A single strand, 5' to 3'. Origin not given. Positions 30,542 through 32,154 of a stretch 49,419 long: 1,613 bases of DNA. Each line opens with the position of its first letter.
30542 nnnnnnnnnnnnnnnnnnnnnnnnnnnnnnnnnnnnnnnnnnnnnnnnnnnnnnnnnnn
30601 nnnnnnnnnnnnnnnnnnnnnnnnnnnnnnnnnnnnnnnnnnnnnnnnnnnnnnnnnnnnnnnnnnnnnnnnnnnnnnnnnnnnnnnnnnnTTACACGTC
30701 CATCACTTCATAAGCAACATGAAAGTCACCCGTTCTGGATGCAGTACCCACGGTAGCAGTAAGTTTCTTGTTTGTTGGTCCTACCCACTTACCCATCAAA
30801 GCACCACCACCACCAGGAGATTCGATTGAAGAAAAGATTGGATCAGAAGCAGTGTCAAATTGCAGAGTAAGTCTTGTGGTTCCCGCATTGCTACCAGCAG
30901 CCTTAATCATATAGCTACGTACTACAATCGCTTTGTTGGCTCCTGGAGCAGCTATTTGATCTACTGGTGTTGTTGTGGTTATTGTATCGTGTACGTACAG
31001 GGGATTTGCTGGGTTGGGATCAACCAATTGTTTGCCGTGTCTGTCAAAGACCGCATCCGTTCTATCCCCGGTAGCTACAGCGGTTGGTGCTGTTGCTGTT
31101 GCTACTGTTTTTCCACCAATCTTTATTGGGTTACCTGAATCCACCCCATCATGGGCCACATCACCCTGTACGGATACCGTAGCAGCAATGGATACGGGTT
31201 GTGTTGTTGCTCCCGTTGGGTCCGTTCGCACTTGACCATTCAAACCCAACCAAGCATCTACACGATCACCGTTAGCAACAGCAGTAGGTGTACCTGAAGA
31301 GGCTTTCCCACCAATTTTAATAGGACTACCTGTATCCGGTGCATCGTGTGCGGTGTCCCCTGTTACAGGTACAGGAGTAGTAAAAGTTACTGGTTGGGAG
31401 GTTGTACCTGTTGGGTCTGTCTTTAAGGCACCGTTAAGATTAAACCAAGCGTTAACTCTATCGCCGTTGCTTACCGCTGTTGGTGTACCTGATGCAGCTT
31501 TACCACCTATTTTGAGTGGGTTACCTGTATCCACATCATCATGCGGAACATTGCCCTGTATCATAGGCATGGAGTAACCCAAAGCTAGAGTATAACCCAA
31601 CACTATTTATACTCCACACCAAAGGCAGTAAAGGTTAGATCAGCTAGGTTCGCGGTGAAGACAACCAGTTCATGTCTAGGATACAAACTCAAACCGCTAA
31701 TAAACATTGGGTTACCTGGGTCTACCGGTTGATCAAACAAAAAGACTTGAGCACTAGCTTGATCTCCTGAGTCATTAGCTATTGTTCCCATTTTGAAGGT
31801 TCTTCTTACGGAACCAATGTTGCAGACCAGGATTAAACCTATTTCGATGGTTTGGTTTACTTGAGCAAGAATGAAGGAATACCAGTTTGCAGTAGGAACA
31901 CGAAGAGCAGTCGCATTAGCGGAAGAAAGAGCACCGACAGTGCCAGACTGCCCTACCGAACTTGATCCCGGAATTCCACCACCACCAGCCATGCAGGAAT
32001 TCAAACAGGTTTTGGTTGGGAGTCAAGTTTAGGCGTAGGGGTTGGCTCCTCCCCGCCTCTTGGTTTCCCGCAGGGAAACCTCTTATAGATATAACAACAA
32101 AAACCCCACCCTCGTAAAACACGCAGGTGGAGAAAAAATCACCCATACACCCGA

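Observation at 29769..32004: An opposite-strand four-gene cassette is embedded in the early and replication arm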

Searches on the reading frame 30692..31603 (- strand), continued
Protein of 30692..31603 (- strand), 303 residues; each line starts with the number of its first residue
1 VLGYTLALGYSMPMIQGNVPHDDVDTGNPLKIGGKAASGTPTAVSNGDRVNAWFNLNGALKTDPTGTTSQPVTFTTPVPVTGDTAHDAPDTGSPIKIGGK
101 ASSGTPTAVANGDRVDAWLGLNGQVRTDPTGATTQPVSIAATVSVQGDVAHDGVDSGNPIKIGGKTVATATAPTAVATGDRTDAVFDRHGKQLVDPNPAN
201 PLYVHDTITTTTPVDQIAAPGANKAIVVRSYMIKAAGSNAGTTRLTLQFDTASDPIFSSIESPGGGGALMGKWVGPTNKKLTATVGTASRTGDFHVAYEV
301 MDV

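Call 95: find_related_loci(query=A5, collection=genome_contigs, flank=8000)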
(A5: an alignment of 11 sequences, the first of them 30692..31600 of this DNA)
Query A5 (302 aa) in genome_contigs; peptide patterns used: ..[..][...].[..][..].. (x = any residue, [..] = any of these).
93 stretches matched a pattern; 20 encode a relative of the query (tblastn E <= 1e-3); 20 distinct loci.
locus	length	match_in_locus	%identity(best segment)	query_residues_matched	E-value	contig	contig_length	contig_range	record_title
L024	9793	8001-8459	44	16-241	3e-15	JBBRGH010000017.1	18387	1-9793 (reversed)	MAG: Gemmatimonadales bacterium isolate Co_metawrap_2612 Cmw_2612_k141_6097427_length_18387_cov_11.0000, whole genome sh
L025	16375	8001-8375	40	9-276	3e-15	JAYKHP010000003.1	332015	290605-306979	MAG: Vampirovibrionales bacterium isolate 227732 NODE_22553075, whole genome shotgun sequence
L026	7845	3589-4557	61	13-191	6e-14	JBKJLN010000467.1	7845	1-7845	MAG: Acidimicrobiales bacterium isolate ant_bin.289 k117_5449088, whole genome shotgun sequence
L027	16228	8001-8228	49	68-206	1e-13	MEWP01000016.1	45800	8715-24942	MAG: candidate division Zixibacteria bacterium RBG_16_53_22 RBG_16_scaffold_129, whole genome shotgun sequence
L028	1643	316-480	62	9-190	1e-13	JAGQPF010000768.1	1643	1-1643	MAG: Planctomycetales bacterium isolate HKST-UBA33 k127_71661, whole genome shotgun sequence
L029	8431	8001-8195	52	16-205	5e-13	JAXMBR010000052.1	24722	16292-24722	MAG: Planctomycetaceae bacterium isolate STL-PLA41 C1.145.fa-52, whole genome shotgun sequence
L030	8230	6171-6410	51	14-193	2e-12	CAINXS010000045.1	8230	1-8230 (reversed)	MAG: Candidatus Moranbacteria bacterium isolate LaPlata-7m-b_bin-649 genome assembly, contig: bin-649:45/90, whole genom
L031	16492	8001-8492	35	4-299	2e-12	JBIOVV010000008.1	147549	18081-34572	MAG: Solirubrobacterales bacterium isolate MAG099 k127_1319508, whole genome shotgun sequence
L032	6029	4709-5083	41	16-268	8e-12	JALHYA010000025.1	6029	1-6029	MAG: Patescibacteria group bacterium isolate PFL142 seq_5004542, whole genome shotgun sequence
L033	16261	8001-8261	53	3-123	1e-11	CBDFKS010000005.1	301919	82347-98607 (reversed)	MAG: Dehalococcoidia bacterium isolate c4dad43c-b7b6-47a6-a77d-83e0dddb64fa genome assembly, contig: contig_5, whole gen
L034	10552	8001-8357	34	20-265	2e-11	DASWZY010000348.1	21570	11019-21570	MAG TPA_asm: Candidatus Binatia bacterium isolate SMAG_U3751 k141_941373, whole genome shotgun sequence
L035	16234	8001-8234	43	16-204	8e-11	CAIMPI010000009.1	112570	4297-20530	MAG: uncultured Chlorobiaceae bacterium isolate AM-lipid-02-D7_bin-507 genome assembly, contig: bin-507:09/55, whole gen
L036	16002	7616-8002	37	77-267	1e-10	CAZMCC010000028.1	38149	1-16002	MAG TPA_asm: uncultured Phycisphaeraceae bacterium isolate SRP302447_co2_784 genome assembly, contig: NODE_2963_length_3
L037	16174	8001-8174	43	13-193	2e-8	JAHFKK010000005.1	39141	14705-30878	MAG: Candidatus Gottesmanbacteria bacterium isolate nzgw408 NODE_918_length_39142_cov_9.506778, whole genome shotgun seq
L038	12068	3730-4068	33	18-275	2e-8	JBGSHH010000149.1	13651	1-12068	MAG: Pirellulaceae bacterium isolate JTS-AC10 k141_2139665, whole genome shotgun sequence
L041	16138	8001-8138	51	13-123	1e-6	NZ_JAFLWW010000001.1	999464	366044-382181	Aminobacter anthyllidis strain LMG 26462 Contig_1, whole genome shotgun sequence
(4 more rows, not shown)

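Call 98: search_protein_families(library=pfam, proteins=[L041:853-1446:+, L041:1458-3167:+, L041:3381-3941:+, L041:3934-4533:+, L041:4814-7117:+, L041:7500-8495:+, L041:8498-9187:+, L041:9129-10364:+, L041:10753-12021:+, L041:12051-13061:+], max_evalue=0.001)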
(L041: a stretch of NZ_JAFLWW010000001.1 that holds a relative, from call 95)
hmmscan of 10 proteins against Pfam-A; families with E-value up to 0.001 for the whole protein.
L041:853-1446:+ (197 aa): 1 family
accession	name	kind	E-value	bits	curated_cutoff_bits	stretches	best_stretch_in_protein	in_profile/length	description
PF03592.21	Terminase_2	-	3e-12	47.8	26.1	1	20-164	16-130/141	Terminase small subunit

L041:1458-3167:+ (569 aa): 0 families

L041:3381-3941:+ (186 aa): 0 families

L041:3934-4533:+ (199 aa): 1 family
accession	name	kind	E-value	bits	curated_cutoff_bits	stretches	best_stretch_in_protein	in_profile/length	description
PF13392.12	HNH_3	-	1.1e-05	25.4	24.8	1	85-132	2-46/46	HNH endonuclease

L041:4814-7117:+ (767 aa): 1 family
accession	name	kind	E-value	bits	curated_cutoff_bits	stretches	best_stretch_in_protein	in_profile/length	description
PF23899.1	SU10_portal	-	8.3e-28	97.6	30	2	80-583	6-489/593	Phage SU10 portal protein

L041:7500-8495:+ (331 aa): 0 families

L041:8498-9187:+ (229 aa): 0 families

L041:9129-10364:+ (411 aa): 0 families

L041:10753-12021:+ (422 aa): 0 families

L041:12051-13061:+ (336 aa): 2 families
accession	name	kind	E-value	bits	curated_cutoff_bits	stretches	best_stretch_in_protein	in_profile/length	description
PF25209.1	Phage_capsid_4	-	2.7e-08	34.9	27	1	50-294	40-232/262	Phage capsid protein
PF05065.19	Phage_capsid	-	0.00013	21.9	24.2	1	12-205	1-179/280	Phage capsid family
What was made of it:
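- On Capsid cement / decoration proteins (KHP30/KHP40 type): L041 is the only head-side case (call 98).
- In L041 the g303-family gene lies between the portal and capsid genes, a head-module position (call 98). In the Aminobacter anthyllidis prophage locus L041 the g303-family gene lies directly after the SU10-type portal gene and before the capsid gene (call 98).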

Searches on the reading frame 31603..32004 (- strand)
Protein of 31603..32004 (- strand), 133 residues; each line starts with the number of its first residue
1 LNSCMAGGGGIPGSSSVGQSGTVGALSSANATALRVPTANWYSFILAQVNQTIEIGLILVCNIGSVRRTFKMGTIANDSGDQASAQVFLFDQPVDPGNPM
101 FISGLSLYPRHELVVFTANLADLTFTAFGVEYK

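Call 6: search_protein_families(library=pfam, proteins=[window:31603-32004:-], max_evalue=1)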
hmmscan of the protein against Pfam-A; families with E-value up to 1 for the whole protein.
window:31603-32004:- (133 aa): 0 families

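Call 7: search_protein_families(library=phrogs, proteins=[window:31603-32004:-], max_evalue=1)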
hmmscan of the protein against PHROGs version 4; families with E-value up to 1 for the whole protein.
window:31603-32004:- (133 aa): 0 families

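Call 36: search_dna_similar(query=window:31606-31992:-, collection=phages, mode=protein, max_evalue=1)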
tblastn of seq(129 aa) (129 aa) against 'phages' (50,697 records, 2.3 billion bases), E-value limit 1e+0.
No match.

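Call 86: search_protein_families(library=padloc, proteins=[window:31603-32004:-], max_evalue=0.1)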
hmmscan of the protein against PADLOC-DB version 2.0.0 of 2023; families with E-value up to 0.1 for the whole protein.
window:31603-32004:- (133 aa): 0 families

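Call 87: search_protein_families(library=ncbifam, proteins=[window:31603-32004:-], max_evalue=0.1)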
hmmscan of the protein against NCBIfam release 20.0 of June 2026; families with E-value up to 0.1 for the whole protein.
window:31603-32004:- (133 aa): 0 families
